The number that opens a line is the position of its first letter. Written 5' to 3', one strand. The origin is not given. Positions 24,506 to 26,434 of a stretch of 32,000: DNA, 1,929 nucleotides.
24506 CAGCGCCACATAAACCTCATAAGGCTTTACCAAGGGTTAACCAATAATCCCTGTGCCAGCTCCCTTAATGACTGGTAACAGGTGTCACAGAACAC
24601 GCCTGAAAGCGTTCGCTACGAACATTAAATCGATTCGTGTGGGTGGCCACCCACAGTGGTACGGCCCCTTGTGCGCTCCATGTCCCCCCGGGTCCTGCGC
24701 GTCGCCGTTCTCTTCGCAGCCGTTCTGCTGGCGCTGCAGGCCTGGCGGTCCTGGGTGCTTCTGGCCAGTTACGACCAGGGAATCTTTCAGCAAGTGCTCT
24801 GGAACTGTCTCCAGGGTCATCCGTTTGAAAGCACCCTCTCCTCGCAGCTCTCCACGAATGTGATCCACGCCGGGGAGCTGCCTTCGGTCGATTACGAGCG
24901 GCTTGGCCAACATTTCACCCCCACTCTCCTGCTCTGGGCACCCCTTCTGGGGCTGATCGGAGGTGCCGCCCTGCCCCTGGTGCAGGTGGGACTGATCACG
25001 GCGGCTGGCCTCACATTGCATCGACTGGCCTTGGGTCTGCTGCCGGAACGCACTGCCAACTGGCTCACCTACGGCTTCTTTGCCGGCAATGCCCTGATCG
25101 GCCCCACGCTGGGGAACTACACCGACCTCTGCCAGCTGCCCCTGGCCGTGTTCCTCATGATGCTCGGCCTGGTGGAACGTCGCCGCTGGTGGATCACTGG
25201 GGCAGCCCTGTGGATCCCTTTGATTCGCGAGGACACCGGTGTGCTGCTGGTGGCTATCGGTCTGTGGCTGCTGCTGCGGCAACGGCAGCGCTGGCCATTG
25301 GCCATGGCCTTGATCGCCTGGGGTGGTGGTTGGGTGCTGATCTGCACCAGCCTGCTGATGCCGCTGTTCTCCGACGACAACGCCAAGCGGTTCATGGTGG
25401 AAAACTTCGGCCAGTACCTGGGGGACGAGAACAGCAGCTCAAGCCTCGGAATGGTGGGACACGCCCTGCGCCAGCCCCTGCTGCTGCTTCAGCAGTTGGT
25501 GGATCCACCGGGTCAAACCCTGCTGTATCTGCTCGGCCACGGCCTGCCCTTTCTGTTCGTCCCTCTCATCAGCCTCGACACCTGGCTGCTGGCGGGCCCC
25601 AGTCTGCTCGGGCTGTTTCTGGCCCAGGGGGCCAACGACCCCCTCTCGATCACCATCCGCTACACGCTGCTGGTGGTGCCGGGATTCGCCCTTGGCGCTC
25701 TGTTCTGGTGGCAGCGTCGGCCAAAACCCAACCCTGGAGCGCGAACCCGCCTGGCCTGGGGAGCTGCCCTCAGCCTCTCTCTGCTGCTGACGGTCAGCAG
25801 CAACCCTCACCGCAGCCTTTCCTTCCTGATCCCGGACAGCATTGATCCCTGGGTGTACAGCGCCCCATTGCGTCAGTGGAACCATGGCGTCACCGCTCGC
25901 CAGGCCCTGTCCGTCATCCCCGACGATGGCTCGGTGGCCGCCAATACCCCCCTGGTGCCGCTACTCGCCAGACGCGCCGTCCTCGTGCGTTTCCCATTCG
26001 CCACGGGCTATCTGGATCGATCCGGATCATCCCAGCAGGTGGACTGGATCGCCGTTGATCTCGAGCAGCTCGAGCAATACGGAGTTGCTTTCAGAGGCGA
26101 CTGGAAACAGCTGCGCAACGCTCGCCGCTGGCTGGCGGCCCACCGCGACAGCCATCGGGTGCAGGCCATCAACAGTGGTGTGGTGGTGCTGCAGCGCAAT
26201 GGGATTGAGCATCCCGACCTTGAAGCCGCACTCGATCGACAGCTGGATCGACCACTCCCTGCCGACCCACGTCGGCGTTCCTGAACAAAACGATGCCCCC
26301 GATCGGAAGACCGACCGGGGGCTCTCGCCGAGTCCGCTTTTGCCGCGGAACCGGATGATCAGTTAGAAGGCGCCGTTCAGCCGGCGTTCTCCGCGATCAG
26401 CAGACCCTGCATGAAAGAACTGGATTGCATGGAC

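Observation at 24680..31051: Operon of four GT-C-like membrane proteins (three DUF2079 paralogs plus an ArnT/PMT-like enzyme) next to the SLH-porin array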

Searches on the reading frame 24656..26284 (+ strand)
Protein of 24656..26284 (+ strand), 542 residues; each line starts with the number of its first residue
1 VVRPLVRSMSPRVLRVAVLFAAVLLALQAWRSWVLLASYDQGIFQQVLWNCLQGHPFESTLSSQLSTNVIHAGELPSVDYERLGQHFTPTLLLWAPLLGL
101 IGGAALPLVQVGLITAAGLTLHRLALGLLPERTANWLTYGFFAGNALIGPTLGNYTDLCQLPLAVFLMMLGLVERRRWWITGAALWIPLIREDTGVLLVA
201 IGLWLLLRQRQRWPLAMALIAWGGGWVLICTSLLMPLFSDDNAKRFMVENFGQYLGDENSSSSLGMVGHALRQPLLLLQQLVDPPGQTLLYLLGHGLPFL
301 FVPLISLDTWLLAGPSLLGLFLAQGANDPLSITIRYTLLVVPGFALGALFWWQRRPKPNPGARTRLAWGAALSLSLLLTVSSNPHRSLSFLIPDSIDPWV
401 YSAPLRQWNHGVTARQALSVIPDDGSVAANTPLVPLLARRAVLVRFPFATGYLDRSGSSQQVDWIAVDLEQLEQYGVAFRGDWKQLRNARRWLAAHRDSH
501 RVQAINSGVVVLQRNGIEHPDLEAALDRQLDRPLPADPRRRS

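Call 3: search_protein_families(library=pfam, proteins=[window:24656-26284:+], max_evalue=0.1)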
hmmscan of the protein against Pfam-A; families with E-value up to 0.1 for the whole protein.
window:24656-26284:+ (542 aa): 1 family
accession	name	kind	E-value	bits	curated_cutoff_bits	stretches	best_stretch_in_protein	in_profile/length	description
PF09852.15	DUF2079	-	2.2e-136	456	28.2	1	31-511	1-459/459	Predicted membrane protein (DUF2079)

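Call 4: search_protein_families(library=ncbifam, proteins=[window:24656-26284:+], max_evalue=0.1)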
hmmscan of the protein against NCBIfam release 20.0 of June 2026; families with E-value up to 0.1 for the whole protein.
window:24656-26284:+ (542 aa): 0 families

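Call 9: search_solved_structures(query=window:24680-26284:+, max_evalue=10)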
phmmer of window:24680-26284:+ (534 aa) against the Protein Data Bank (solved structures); distinct sequences matched with E-value up to 10: 4.
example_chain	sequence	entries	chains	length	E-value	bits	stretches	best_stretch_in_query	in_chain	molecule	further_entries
7pkq_w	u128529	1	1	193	0.46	12.1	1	475-527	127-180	mS26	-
3j22_A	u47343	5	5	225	1.5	10.4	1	349-395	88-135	capsid protein VP1 | Genome Polyprotein, capsid protein VP1 | Genome polyprotein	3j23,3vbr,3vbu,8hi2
8e2y_A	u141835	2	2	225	1.6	10.3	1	349-395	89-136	VP1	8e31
8e3b_A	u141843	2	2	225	1.8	10.1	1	349-395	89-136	VP1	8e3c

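Call 12: find_homologous_proteins(query=window:24680-26284:+)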
Query window:24680-26284:+ (534 aa): 932 proteins with E <= 0.001 among 8000 candidates; the best 120 are listed.
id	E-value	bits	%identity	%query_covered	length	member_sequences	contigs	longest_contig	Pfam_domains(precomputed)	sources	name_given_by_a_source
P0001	0.0e+0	1175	98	100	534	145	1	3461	PF09852.16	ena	-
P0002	0.0e+0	1175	98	100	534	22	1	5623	PF09852.16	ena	-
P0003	0.0e+0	1087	92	100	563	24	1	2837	PF09852.16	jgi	jgi:uncharacterized membrane protein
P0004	0.0e+0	1065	89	100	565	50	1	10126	PF09852.16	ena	-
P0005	1.2e-277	940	79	100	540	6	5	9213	PF09852.16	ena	-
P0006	4.0e-277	938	79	99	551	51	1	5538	PF09852.16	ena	-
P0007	4.4e-277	938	84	93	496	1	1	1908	PF09852.16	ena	-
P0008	8.1e-275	931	78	100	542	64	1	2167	PF09852.16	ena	-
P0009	2.0e-274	929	79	99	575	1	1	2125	PF09852.16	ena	-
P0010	5.6e-273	925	77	99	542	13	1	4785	PF09852.16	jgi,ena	-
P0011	6.8e-272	921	77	100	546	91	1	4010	PF09852.16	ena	-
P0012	4.2e-271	918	78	99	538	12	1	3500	PF09852.16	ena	-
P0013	8.7e-271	917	77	99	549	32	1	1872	PF09852.16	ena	-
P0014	1.3e-270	917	77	99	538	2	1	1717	PF09852.16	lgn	-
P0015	9.1e-270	914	77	99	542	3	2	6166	PF09852.16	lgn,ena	-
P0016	1.4e-269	913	77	99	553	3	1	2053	PF09852.16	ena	-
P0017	1.6e-267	907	77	99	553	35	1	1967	PF09852.16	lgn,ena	-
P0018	6.5e-267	905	75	99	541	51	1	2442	PF09852.16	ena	-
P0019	3.0e-265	899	75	99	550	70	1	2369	PF09852.16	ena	-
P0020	4.3e-265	899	76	99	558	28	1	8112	PF09852.16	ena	-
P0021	5.7e-265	898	76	100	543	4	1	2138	PF09852.16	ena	-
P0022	7.2e-265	898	76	100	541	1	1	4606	PF09852.16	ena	-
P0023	9.7e-265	897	76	100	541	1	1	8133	PF09852.16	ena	-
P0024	1.2e-264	897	78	95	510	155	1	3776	PF09852.16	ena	-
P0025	3.3e-264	896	76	100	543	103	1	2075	PF09852.16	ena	-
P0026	3.4e-264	896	76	100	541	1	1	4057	PF09852.16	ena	-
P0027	5.2e-264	895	76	99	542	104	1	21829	PF09852.16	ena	-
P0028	7.6e-264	894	76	99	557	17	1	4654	PF09852.16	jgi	-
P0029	1.0e-263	894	76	100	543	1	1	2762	PF09852.16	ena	-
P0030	2.8e-263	893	75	100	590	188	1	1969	PF09852.16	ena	-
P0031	2.5e-262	889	75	98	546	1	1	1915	PF09852.16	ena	-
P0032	2.6e-262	889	75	100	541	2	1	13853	PF09852.16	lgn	-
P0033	3.1e-262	889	76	100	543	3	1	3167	PF09852.16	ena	-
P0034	4.7e-262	889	76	100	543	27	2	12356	PF09852.16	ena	-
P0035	7.4e-262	888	77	95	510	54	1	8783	PF09852.16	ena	-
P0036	7.9e-262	888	74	100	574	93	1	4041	PF09852.16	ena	-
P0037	1.1e-261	887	75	99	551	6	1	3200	PF09852.16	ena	-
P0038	5.8e-261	885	75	99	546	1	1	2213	PF09852.16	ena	-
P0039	1.3e-260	884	74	100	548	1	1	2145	PF09852.16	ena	-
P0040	1.4e-260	884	74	99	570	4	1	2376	PF09852.16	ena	-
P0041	1.8e-260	883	74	100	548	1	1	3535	PF09852.16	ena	-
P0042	2.9e-260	883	74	100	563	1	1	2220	PF09852.16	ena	-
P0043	4.5e-260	882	74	100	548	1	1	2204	PF09852.16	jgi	jgi:uncharacterized membrane protein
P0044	4.8e-260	882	74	100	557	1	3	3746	PF09852.16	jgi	jgi:uncharacterized membrane protein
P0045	6.2e-260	882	74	100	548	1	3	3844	PF09852.16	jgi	jgi:uncharacterized membrane protein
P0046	6.4e-260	881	74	100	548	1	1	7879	PF09852.16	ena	-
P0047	6.6e-260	881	74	100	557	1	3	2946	PF09852.16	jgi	jgi:uncharacterized membrane protein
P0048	7.5e-260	881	74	96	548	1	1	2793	PF09852.16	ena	-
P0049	8.2e-260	881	74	100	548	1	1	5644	PF09852.16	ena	-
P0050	8.6e-260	881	73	100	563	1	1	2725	PF09852.16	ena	-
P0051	1.2e-259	881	74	99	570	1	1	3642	PF09852.16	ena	-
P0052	1.4e-259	880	74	100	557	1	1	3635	PF09852.16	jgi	jgi:uncharacterized membrane protein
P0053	1.5e-259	880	74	100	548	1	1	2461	PF09852.16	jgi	jgi:uncharacterized membrane protein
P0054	1.6e-259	880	74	100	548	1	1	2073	PF09852.16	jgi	jgi:uncharacterized membrane protein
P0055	1.9e-259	880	74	99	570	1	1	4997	PF09852.16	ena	-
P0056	1.9e-259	880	75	98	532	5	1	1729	PF09852.16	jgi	-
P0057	2.1e-259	880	74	100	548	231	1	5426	PF09852.16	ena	-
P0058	2.3e-259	880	74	100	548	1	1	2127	PF09852.16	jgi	jgi:uncharacterized membrane protein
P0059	3.0e-259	879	74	100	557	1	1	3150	PF09852.16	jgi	jgi:uncharacterized membrane protein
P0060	4.6e-259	879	76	97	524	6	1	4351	PF09852.16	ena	-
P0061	1.1e-258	877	75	98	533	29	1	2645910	PF09852.16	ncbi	-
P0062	1.4e-258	877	73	100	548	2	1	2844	PF09852.16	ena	-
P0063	2.3e-258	876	74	96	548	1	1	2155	PF09852.16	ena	-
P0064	3.0e-258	876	73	100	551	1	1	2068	PF09852.16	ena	-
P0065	3.8e-258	876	74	100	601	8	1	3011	PF09852.16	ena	-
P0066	5.3e-258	875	73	100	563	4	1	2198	PF09852.16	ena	-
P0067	2.2e-257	873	73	100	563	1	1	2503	PF09852.16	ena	-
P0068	4.5e-257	872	74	96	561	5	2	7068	PF09852.16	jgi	-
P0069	4.2e-256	869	72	100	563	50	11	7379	PF09852.16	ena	-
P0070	6.9e-256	868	74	96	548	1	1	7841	PF09852.16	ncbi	-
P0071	1.6e-255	867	74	98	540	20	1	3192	PF09852.16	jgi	jgi:uncharacterized membrane protein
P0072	9.1e-255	864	73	100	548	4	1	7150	PF09852.16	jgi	jgi:uncharacterized membrane protein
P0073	9.5e-255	864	74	99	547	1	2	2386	PF09852.16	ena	-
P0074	1.1e-254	864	77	95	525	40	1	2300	PF09852.16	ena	-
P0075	4.2e-254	862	72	99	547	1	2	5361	PF09852.16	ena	-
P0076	2.7e-253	860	75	97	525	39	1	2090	PF09852.16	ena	-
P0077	4.0e-253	859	73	99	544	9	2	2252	PF09852.16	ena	-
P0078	1.9e-252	857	72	98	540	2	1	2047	PF09852.16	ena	-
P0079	3.1e-252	856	72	99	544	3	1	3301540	PF09852.16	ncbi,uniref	ncbi:DUF2079 domain-containing protein [Synechococcus sp. MIT S1220]|uniref:DUF2079 domain-containin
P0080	7.1e-252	855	73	96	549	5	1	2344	PF09852.16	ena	-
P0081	9.4e-252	854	75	95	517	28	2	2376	PF09852.16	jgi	jgi:uncharacterized membrane protein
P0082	1.3e-250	851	72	100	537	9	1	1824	PF09852.16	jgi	jgi:uncharacterized membrane protein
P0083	7.3e-249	845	72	99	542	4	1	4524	PF09852.16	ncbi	-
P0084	2.4e-248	843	72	100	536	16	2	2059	PF09852.16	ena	-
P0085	2.4e-246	837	71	99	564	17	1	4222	PF09852.16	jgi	-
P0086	3.6e-246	836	72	98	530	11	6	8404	PF09852.16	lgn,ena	-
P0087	8.7e-246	835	72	99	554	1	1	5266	PF09852.16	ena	-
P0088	5.2e-245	832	72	98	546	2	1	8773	PF09852.16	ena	-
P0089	8.7e-245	832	70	99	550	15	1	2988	PF09852.16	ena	-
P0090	1.2e-244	831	70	99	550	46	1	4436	PF09852.16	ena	-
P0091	2.7e-244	830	71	99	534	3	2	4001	PF09852.16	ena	-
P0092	3.5e-244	830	70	99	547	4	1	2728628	PF09852.16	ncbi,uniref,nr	ncbi:hypothetical protein SynSYN20_03088 [Synechococcus sp. SYN20]|uniref:DUF2079 domain-containing 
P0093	6.6e-243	825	69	99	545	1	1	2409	PF09852.16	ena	-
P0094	9.5e-243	825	69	99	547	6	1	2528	PF09852.16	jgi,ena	jgi:uncharacterized membrane protein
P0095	1.6e-242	824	70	99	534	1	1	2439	PF09852.16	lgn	-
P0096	2.0e-242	824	69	99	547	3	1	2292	PF09852.16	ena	-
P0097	7.7e-242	822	69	100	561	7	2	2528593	PF09852.16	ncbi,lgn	-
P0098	1.8e-241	821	71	96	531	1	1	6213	PF09852.16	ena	-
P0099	2.5e-241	820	69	99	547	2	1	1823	PF09852.16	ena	-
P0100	2.5e-241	820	69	99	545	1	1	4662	PF09852.16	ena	-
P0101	3.7e-240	816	69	98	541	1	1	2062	PF09852.16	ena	-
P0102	4.1e-240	816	69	99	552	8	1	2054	PF09852.16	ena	-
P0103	9.0e-240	815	69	99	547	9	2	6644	PF09852.16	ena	-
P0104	2.7e-239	813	69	99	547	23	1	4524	PF09852.16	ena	-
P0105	1.2e-238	811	69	99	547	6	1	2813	PF09852.16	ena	-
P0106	1.5e-237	808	69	99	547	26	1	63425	PF09852.16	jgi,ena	-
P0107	1.5e-237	808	68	99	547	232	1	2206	PF09852.16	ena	-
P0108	6.1e-237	806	70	98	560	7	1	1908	PF09852.16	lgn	-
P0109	1.4e-236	804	67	99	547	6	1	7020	PF09852.16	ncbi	-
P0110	1.7e-236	804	68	100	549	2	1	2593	PF09852.16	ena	-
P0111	3.5e-236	803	68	99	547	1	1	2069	PF09852.16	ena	-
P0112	1.5e-235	801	68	99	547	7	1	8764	PF09852.16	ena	-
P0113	1.6e-235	801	68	99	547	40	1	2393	PF09852.16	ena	-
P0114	5.2e-234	796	67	99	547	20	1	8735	PF09852.16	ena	-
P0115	1.3e-231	788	67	99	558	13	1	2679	PF09852.16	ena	-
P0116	1.6e-231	788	67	99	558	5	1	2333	PF09852.16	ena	-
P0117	2.6e-231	787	66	99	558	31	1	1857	PF09852.16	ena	-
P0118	2.2e-229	781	74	89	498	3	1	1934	PF09852.16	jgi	jgi:uncharacterized membrane protein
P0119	9.6e-229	779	66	96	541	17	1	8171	PF09852.16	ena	-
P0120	1.6e-227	775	71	92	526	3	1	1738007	PF09852.16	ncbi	ncbi:MAG: DUF2079 domain-containing protein [Synechococcus sp.]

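Call 17: find_related_loci(query=window:24680-26284:+, collection=genome_contigs, flank=10000)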
Query window:24680-26284:+ (534 aa) in genome_contigs; peptide patterns used: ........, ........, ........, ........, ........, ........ (x = any residue, [..] = any of these).
138 stretches matched a pattern; 86 encode a relative of the query (tblastn E <= 1e-3); the best 80 are kept; 80 distinct loci.
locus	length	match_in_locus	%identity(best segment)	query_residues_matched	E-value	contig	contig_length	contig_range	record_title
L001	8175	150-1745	77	3-534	0e+0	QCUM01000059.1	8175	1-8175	Synechococcus sp. AG-679-D13 Ga0171717_159, whole genome shotgun sequence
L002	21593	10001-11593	76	4-534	0e+0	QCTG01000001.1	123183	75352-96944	Synechococcus sp. AG-673-B04 Ga0171702_1001, whole genome shotgun sequence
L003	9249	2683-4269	74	6-532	0e+0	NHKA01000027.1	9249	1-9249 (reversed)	MAG: Cyanobacteria bacterium TMED229 126331, whole genome shotgun sequence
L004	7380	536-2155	73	1-534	0e+0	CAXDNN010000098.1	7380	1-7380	MAG TPA_asm: uncultured Synechococcus sp. isolate SRR5788028_binner13_Refined_6 genome assembly, contig: ERZ2438138.1710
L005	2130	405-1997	73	5-533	0e+0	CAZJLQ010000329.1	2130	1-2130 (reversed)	MAG TPA_asm: uncultured Synechococcus sp. isolate ERP003628_co2_68 genome assembly, contig: NODE_53962_length_2130_cov_5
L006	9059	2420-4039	75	1-534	0e+0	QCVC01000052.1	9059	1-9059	Synechococcus sp. AG-683-B21 Ga0171723_152, whole genome shotgun sequence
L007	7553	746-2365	74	1-534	0e+0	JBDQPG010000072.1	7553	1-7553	MAG: Synechococcus sp. SFB_27S_18OctNov_coas_78 k141_1059673_length_7553_cov_68.8362, whole genome shotgun sequence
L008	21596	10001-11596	72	4-533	0e+0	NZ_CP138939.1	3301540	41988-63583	Synechococcus sp. MIT S1220 chromosome, complete genome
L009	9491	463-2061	74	4-534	0e+0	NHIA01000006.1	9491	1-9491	MAG: Cyanobacteria bacterium TMED177 118654, whole genome shotgun sequence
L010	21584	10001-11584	71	9-534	0e+0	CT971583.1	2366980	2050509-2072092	Synechococcus WH7803 complete genome sequence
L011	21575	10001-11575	72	9-531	0e+0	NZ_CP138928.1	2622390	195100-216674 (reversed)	Synechococcus sp. WH 8017 chromosome, complete genome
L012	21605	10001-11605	69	2-534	0e+0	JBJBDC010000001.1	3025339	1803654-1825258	MAG: Synechococcus sp. isolate CUG2171 NODE_1_length_3025339_cov_327.349520, whole genome shotgun sequence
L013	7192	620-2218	67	2-532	0e+0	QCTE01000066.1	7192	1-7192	Synechococcus sp. AG-673-A03 Ga0171700_166, whole genome shotgun sequence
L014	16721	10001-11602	88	1-534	0e+0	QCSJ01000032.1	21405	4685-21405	Synechococcus sp. AG-670-A05 Ga0171693_1032, whole genome shotgun sequence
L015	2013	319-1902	72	9-534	0e+0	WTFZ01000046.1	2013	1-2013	MAG: Synechococcus sp. CO36386bin_29 NODE_26315_length_2013_cov_34.403984, whole genome shotgun sequence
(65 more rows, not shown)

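Call 28: search_dna_similar(query=window:24680-26284:+, collection=plasmids, mode=protein, max_evalue=0.001, max_rows=30)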
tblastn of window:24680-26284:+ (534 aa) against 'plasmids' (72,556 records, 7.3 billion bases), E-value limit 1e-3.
No match.

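Call 38: search_solved_structures(query=A1, max_evalue=1)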
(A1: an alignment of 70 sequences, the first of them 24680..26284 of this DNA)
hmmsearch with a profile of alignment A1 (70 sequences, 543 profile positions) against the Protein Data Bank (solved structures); distinct sequences matched with E-value up to 1: 2.
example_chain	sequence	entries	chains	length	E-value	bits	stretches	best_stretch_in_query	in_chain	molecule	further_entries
9s6t_A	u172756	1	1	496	0.021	16.6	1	158-206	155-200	Mannosyltransferase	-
9e78_3S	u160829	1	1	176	0.91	11.2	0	368-416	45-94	DMIP24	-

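Call 41: predict_structure(alignment_id=A1)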
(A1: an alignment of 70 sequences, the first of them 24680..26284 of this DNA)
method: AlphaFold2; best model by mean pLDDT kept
length: 534 residues; sequences in the alignment: 70
mean_pLDDT: 76.1   pTM: 0.79
mean pLDDT of the five models: 76.1, 75.4, 74.1, 73.9, 70.7
residues with pLDDT >= 90: 155; 70-90: 198; 50-70: 120; < 50: 61
segments of 3 or more residues with pLDDT < 50: 56-64, 75-77, 142-144, 230-258, 275-277, 317-323, 379-381
pLDDT, mean of each block of 10 residues (from residue 1): 87 85 73 76 78 57 58 54 62 68 88 95 92 74 57 91 94 92 82 93 94 89 62 45 44 47 55 49 58 70 79 53 54 85 87 85 82 53 52 71 91 94 86 88 87 95 81 83 92 93 95 94 83 63
secondary structure, 60 per line:
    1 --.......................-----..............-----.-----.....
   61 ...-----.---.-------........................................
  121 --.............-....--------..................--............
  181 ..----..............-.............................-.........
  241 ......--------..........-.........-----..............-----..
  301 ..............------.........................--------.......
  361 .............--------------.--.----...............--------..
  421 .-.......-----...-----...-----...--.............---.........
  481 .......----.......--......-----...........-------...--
elements in order: H3-25 H31-44 H56-63 H81-120 H123-135 H137-140 H149-166 H169-182 H187-200 H202-230 H232-246 H255-264 H266-274 H280-293 H299-314 H321-345 H354-373 H396-410 E419-421 H423-429 E435-437 E443-445 E451-453 E456-460 H461-468 H472-487 E492-498 E501-506 H512-522

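Call 43: search_protein_representatives(alignment_id=A1)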
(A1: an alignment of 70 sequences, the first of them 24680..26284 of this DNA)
Query: 70 sequences, 543 profile positions. Proteins with E-value up to 0.001 (for the whole library): 7182; up to 1e-10: 3600; up to 1e-30: 197. The best 150 are listed.
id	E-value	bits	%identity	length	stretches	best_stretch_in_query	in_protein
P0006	1.9e-247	838.6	-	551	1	16-542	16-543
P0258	1.2e-165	568.7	-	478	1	9-530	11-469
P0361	5.8e-127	440.9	-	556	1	8-527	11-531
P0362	4.6e-123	428.1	-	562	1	8-528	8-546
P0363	3.5e-112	392.2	-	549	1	9-530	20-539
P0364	5.8e-112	391.4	-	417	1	114-418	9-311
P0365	1.9e-101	356.7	-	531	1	9-520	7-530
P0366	3.7e-100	352.5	-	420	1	19-419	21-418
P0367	1.3e-99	350.7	-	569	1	8-523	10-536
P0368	1.1e-95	337.7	-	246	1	304-542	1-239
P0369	7.5e-94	331.6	-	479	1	9-518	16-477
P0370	7.6e-89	315.1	-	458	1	17-525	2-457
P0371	1.9e-88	313.8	-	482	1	10-520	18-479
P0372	9.3e-88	311.5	-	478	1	13-379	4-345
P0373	6.4e-85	302.2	-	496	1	16-448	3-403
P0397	2.5e-50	188.0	-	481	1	11-518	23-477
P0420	1.8e-44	168.6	-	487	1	6-447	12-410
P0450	6.3e-39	150.4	-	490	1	15-476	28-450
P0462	2.2e-37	145.3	-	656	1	12-453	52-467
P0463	4.4e-37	144.3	-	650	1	13-452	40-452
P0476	6.9e-36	140.3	-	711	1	14-522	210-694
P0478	8.4e-36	140.1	-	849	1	19-540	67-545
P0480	1.3e-35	139.4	-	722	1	18-458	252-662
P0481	1.6e-35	139.1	-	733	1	33-451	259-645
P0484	2.3e-35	138.6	-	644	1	17-528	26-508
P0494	3.3e-34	134.8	-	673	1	7-450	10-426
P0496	4.0e-34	134.5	-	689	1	17-520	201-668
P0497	4.2e-34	134.4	-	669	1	20-453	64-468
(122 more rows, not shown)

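Call 44: search_protein_families(library=pfam, proteins=[P0476, P0478, P0480, P0481, P0496, P0462, P0463, P0484, P0494, P0497], max_evalue=0.001)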
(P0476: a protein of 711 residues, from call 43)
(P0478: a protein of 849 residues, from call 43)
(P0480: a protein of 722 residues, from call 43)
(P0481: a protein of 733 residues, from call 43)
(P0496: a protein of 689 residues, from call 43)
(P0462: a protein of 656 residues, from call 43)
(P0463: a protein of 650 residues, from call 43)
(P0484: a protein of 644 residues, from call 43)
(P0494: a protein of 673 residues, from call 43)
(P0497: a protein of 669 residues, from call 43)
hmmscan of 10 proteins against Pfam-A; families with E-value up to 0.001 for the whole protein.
P0476 (711 aa): 2 families
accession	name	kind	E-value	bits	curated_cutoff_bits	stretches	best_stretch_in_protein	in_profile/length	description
PF09852.15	DUF2079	-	1.3e-77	262.3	28.2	1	229-687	1-459/459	Predicted membrane protein (DUF2079)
PF07331.16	TctB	-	0.00037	21.1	29.1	1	155-225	23-89/137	Tripartite tricarboxylate transporter TctB family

P0478 (849 aa): 1 family
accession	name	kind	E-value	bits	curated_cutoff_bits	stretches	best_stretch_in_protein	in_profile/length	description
PF09852.15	DUF2079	-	4e-72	244.2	28.2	1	81-520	1-459/459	Predicted membrane protein (DUF2079)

P0480 (722 aa): 1 family
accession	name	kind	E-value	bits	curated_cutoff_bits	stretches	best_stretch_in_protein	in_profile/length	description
PF09852.15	DUF2079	-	2.2e-70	238.4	28.2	1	268-676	2-422/459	Predicted membrane protein (DUF2079)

P0481 (733 aa): 1 family
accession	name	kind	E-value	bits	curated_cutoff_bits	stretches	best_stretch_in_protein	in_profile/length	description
PF09852.15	DUF2079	-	6.7e-78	263.2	28.2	1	261-707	3-459/459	Predicted membrane protein (DUF2079)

P0496 (689 aa): 1 family
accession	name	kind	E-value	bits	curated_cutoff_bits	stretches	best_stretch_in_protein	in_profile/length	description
PF09852.15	DUF2079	-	1.1e-77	262.6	28.2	1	217-663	1-459/459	Predicted membrane protein (DUF2079)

P0462 (656 aa): 1 family
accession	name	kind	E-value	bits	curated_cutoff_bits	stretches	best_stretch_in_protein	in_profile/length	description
PF09852.15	DUF2079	-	2.5e-82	277.8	28.2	1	73-512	1-459/459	Predicted membrane protein (DUF2079)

P0463 (650 aa): 1 family
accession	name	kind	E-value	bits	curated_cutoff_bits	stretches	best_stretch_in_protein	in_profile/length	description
PF09852.15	DUF2079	-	7.5e-82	276.3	28.2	1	60-498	1-459/459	Predicted membrane protein (DUF2079)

P0484 (644 aa): 1 family
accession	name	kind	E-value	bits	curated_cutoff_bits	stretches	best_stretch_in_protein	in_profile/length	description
PF09852.15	DUF2079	-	2.4e-77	261.4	28.2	1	43-494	1-458/459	Predicted membrane protein (DUF2079)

P0494 (673 aa): 1 family
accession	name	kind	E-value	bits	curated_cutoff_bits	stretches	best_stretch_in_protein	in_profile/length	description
PF09852.15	DUF2079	-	3.1e-73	247.8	28.2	1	36-483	1-458/459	Predicted membrane protein (DUF2079)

P0497 (669 aa): 1 family
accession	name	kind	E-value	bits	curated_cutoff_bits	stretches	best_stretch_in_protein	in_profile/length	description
PF09852.15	DUF2079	-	1.5e-82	278.6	28.2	1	76-511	1-457/459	Predicted membrane protein (DUF2079)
